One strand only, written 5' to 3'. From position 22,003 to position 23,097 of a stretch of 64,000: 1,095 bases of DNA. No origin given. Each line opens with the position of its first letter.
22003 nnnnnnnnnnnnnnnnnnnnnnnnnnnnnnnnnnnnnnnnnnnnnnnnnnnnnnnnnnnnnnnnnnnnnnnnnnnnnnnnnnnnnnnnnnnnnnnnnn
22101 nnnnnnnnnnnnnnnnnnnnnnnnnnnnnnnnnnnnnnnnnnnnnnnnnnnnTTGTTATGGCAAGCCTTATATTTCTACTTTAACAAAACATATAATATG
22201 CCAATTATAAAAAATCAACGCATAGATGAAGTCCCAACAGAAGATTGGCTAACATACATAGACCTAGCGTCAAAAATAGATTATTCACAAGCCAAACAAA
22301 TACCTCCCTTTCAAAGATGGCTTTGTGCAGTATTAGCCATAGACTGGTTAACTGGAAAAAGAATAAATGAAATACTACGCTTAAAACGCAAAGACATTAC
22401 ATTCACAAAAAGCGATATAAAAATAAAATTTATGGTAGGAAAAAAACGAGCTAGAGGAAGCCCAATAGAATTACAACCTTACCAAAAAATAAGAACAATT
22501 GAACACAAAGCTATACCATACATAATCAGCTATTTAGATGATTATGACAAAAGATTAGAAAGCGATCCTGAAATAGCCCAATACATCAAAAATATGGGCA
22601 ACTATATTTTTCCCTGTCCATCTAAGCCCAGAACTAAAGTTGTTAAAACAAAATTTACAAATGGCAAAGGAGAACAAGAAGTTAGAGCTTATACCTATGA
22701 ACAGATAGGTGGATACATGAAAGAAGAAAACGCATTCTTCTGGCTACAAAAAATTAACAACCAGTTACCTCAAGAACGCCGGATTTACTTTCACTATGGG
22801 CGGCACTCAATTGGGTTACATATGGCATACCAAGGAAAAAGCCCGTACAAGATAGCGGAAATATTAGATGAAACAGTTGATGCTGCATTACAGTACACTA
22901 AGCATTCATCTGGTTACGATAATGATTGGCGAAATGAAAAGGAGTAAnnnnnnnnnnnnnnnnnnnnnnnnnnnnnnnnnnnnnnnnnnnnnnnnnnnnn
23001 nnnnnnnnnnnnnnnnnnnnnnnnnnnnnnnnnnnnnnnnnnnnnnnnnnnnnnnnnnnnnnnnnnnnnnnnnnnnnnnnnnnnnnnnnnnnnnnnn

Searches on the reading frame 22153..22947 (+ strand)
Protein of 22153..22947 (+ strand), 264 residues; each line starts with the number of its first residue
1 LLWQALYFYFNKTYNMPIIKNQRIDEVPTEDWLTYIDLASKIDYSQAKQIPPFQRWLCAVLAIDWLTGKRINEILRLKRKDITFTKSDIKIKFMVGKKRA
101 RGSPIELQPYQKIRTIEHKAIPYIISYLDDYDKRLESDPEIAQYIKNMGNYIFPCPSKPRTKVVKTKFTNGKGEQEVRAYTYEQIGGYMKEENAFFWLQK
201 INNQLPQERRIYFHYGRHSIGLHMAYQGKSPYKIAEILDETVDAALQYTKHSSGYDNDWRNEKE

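Call 8: search_protein_families(library=phrogs, proteins=[window:22153-22947:+], max_evalue=0.01)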
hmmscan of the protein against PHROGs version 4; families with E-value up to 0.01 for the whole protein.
window:22153-22947:+ (264 aa): 2 families
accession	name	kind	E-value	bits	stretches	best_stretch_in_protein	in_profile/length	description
phrog_216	-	integration and excision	2.5e-07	31.1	1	63-238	82-210/301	integrase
phrog_1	-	integration and excision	0.0019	18.5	1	27-238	265-420/611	integrase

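Call 18: search_protein_families(library=pfam, proteins=[window:22153-22947:+], max_evalue=0.01)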
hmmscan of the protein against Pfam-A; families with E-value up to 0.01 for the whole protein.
window:22153-22947:+ (264 aa): 1 family
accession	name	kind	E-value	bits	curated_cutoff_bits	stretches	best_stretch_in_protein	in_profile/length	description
PF00589.27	Phage_integrase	-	8.6e-08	32.6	27.1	1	56-239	23-155/172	Phage integrase family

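Call 99: search_protein_families(library=ncbifam, proteins=[window:22153-22947:+], max_evalue=0.05)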
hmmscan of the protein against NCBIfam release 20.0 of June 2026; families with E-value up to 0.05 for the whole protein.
window:22153-22947:+ (264 aa): 5 families
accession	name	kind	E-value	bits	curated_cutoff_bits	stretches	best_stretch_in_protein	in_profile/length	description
NF040815.2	recomb_XerA_Arch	equivalog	0.0001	22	220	1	66-99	123-156/263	site-specific tyrosine recombinase/integron integrase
TIGR02249.1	integrase_gron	subfamily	0.003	17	265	1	65-100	126-162/315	integron integrase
NF041502.1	integrase_1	equivalog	0.027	13.2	350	0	60-241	169-349/484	site-specific integrase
NF000236.1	linco_LnuA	exception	0.039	13.9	300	0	54-154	24-115/161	lincosamide nucleotidyltransferase Lnu(A)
TIGR02225.1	recomb_XerD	equivalog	0.045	13.1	329.6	0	57-99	126-168/290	site-specific tyrosine recombinase XerD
